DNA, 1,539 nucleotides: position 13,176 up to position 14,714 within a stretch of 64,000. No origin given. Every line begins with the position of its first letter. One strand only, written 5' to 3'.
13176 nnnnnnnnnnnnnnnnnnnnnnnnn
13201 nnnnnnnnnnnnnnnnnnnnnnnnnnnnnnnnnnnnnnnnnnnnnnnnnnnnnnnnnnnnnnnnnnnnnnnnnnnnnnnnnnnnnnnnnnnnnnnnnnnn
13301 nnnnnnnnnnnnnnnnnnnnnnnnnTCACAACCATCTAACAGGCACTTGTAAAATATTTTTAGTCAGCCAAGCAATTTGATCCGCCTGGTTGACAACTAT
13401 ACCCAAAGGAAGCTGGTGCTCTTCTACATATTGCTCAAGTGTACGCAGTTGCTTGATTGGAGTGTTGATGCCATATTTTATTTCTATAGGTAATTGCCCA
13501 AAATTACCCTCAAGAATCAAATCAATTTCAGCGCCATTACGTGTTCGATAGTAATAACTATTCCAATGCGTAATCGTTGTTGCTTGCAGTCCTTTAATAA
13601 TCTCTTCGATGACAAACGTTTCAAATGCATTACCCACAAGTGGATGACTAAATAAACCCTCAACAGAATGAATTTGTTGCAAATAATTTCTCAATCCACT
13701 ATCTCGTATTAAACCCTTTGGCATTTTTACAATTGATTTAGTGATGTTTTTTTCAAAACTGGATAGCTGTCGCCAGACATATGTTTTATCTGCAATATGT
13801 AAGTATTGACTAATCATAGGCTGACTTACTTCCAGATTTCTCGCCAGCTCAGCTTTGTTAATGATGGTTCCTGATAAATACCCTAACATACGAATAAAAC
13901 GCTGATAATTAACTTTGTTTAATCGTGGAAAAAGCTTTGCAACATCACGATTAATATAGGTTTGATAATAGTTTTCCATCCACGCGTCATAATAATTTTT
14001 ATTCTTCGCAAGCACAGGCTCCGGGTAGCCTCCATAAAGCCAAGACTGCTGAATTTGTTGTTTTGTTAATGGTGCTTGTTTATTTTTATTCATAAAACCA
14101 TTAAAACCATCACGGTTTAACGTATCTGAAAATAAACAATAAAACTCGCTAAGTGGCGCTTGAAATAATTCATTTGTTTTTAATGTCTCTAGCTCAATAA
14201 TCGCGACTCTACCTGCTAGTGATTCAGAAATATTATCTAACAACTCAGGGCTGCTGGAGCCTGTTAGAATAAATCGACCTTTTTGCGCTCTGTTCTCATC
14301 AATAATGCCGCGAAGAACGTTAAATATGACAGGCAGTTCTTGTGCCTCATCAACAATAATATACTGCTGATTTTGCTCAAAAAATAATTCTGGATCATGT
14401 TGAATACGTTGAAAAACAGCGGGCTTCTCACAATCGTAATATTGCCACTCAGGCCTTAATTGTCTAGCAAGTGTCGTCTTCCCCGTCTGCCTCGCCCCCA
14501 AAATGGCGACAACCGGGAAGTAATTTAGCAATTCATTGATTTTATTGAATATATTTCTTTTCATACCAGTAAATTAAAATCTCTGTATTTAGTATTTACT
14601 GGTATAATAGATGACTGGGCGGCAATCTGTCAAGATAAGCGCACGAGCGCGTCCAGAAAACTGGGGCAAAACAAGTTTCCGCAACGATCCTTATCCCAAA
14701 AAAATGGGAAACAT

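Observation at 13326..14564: Two paralogous AAA+ ATPase / PD-(D/E)xK (DUF4143-type) genes; one inserted into the hemA-prfA-prmC operon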

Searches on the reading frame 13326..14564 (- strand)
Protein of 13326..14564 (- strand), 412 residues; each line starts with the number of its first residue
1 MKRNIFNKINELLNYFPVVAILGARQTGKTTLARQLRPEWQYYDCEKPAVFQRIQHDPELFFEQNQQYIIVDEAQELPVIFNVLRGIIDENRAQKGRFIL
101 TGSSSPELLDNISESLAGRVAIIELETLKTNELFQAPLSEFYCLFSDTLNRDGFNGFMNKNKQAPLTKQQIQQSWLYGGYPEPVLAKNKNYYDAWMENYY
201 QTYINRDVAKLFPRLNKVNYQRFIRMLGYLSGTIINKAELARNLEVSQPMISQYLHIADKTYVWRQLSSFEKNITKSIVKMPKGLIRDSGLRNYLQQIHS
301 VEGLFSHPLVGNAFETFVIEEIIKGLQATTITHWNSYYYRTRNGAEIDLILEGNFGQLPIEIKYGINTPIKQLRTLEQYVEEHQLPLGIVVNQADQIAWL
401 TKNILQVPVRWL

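Call 3: search_protein_families(library=pfam, proteins=[window:13326-14564:-], max_evalue=0.01)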
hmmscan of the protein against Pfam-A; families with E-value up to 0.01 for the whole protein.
window:13326-14564:- (412 aa): 4 families
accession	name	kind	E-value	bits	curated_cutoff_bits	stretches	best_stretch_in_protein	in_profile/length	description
PF13635.12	DUF4143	-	5.1e-38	130.8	28.1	1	206-365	2-160/160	Domain of unknown function (DUF4143)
PF13173.12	AAA_14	-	1.3e-24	87.1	27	1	17-133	3-128/129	AAA domain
PF13401.12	AAA_22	-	0.0014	19.4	27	0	66-103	85-123/130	AAA domain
PF20720.3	nSTAND3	-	0.0061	16.7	27.2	0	4-42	5-43/155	Novel STAND NTPase 3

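Call 5: search_protein_families(library=ncbifam, proteins=[window:13326-14564:-], max_evalue=0.01)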
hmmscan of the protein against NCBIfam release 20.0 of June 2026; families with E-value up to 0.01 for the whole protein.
window:13326-14564:- (412 aa): 1 family
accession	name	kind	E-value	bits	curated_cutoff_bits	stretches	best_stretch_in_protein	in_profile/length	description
NF002704.0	PRK02507.1-2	equivalog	0.0027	16.8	570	1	160-273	20-129/410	proton extrusion protein PcxA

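Call 6: search_protein_families(library=padloc, proteins=[window:13326-14564:-], max_evalue=0.01)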
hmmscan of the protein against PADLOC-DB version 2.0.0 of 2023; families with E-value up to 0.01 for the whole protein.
window:13326-14564:- (412 aa): 9 families
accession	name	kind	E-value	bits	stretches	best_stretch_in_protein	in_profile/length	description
PDLC04790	PDC-S01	-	7.1e-92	306.3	1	2-411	13-416/422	-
PDLC04789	PDC-S01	-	1.2e-55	187.1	1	2-379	3-355/375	-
PDLC04787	PDC-S01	-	6.7e-24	82.5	1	2-381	12-374/412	-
PDLC04791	PDC-S01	-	3.4e-22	76.7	2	172-384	159-371/395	-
PDLC04788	PDC-S01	-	5e-20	69.8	1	17-394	21-409/448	-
PDLC04786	PDC-S01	-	2e-12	44.6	2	283-393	307-412/439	-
PDLC04792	PDC-S01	-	8.1e-10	35.9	1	310-397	336-416/452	-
PDLC04140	mad8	-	0.00013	19.6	0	67-135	193-263/314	mads_8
PDLC05079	PDC-S73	-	0.00053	16.9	1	5-68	180-243/752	-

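Call 8: search_solved_structures(query=window:13326-14564:-, max_evalue=1, show_alignments=1)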
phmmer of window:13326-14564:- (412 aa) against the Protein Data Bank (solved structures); distinct sequences matched with E-value up to 1: 0.

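Call 39: find_homologous_proteins(query=window:13326-14564:-, max_evalue=1e-10)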
Query window:13326-14564:- (412 aa): 5949 proteins with E <= 1e-10 among 8000 candidates; the best 120 are listed.
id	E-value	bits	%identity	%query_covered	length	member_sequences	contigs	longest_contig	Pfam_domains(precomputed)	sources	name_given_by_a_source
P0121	1.9e-267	905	97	100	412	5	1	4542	PF13173.13,PF13635.13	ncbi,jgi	jgi:predicted AAA+ superfamily ATPase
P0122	1.3e-226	770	81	100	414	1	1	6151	PF13173.13,PF13635.13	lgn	-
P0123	1.5e-226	770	80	100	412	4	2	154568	PF13173.13,PF13635.13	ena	-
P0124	1.9e-221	753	78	100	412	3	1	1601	PF13173.13,PF13635.13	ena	-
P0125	5.8e-221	752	79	100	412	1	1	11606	PF13173.13,PF13635.13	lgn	-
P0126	7.6e-216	735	77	100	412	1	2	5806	PF13173.13,PF13635.13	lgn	-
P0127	3.8e-212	723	76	100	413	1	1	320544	PF13173.13,PF13635.13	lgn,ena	-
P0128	6.9e-211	718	75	100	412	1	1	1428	PF13173.13,PF13635.13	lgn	-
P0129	7.7e-211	718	75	100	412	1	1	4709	PF13173.13,PF13635.13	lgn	-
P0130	7.7e-199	679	70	100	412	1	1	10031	PF13173.13,PF13635.13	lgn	-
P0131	2.2e-195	667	69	100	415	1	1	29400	PF13173.13,PF13635.13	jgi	jgi:predicted AAA+ superfamily ATPase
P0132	4.2e-167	574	60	100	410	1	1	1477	PF13173.13,PF13635.13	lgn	-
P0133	1.2e-166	573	61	100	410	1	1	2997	PF13173.13,PF13635.13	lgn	-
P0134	1.3e-165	569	60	100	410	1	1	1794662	PF13173.13,PF13635.13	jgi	jgi:predicted AAA+ superfamily ATPase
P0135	4.2e-165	568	61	100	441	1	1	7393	PF13173.13,PF13635.13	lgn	-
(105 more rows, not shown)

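Call 41: find_encoding_contigs(protein=P0121, flank=6000, max_places=4)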
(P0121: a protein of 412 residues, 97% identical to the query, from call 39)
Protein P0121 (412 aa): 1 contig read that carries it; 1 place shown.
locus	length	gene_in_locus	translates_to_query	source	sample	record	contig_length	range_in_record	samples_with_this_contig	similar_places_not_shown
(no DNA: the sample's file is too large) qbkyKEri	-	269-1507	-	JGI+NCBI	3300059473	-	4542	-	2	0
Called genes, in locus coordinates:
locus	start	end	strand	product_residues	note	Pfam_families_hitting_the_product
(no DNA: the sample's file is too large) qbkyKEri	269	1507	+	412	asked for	PF13173:AAA_14, PF13635:DUF4143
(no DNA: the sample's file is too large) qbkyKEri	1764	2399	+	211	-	-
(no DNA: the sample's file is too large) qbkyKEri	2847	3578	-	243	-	PF01553:Acyltransferase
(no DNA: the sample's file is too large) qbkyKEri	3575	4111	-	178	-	PF08645:PNK3P, PF13419:HAD_2, PF00702:Hydrolase, PF13242:Hydrolase_like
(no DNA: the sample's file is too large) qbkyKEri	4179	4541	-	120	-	?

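Call 42: find_encoding_contigs(protein=P0123, flank=6000, max_places=3)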
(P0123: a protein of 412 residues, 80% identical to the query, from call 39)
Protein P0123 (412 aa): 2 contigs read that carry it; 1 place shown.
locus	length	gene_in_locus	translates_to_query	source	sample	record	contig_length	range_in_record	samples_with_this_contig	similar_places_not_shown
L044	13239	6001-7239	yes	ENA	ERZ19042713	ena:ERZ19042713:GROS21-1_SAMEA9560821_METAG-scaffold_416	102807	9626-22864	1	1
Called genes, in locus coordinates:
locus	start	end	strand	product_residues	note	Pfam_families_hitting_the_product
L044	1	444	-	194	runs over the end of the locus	PF13505:OMP_b-brl, PF01389:OmpA_membrane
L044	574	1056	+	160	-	PF21157:DksA_N, PF01258:zf-dskA_traR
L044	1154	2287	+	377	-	PF23127:DotM_C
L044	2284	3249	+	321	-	-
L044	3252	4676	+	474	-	PF12696:TraG-D_C (weak)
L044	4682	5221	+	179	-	PF00691:OmpA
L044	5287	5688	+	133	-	-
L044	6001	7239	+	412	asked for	PF13173:AAA_14, PF13635:DUF4143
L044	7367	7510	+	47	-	-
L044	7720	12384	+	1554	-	-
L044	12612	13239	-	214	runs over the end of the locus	-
